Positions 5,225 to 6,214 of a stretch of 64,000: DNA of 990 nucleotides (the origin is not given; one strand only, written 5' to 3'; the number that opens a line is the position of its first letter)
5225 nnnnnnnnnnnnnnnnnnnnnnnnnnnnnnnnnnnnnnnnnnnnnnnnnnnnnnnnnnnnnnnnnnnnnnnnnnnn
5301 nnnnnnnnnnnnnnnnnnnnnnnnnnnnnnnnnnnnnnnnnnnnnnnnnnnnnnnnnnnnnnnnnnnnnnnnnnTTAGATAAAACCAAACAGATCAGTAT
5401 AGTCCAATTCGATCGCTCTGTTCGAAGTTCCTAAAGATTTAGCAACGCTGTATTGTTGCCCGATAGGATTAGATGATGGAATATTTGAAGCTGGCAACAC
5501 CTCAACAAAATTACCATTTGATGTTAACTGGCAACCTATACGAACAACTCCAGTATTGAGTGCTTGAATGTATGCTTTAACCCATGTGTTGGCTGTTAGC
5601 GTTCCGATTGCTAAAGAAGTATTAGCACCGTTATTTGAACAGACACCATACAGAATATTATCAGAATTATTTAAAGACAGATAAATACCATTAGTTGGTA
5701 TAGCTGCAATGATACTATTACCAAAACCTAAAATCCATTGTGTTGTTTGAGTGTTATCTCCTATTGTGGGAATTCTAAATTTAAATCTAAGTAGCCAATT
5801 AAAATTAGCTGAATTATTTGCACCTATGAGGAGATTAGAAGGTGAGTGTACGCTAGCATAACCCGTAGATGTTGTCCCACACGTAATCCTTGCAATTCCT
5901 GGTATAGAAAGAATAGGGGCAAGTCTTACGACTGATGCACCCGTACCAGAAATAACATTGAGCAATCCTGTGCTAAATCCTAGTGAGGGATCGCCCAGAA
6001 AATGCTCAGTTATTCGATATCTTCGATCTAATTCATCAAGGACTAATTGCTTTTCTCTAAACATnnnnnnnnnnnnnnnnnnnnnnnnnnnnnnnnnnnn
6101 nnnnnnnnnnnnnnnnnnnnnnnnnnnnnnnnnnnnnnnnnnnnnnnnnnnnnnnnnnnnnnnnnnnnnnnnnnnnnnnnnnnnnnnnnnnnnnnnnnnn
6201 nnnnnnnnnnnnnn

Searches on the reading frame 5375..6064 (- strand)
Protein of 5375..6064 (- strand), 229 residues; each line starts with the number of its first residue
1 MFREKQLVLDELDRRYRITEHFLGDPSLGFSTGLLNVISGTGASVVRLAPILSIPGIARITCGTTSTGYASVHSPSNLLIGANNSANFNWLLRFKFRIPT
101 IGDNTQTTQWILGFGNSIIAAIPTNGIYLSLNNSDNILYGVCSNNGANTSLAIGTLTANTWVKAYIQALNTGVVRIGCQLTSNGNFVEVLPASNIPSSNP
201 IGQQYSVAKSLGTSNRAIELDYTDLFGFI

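Call 57: search_protein_families(library=pfam, proteins=[window:5375-6064:-], max_evalue=0.001)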
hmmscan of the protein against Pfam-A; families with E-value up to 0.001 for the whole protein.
window:5375-6064:- (229 aa): 1 family
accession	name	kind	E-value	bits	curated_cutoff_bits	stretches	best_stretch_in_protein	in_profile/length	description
PF22237.3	SO2946-like_C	-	5.1e-13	49.8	27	1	55-221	3-163/163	SO2946-like, C-terminal domain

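Call 85: search_protein_families(library=padloc, proteins=[window:5375-6064:-], max_evalue=0.01)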
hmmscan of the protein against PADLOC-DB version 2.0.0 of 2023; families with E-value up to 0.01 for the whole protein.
window:5375-6064:- (229 aa): 0 families
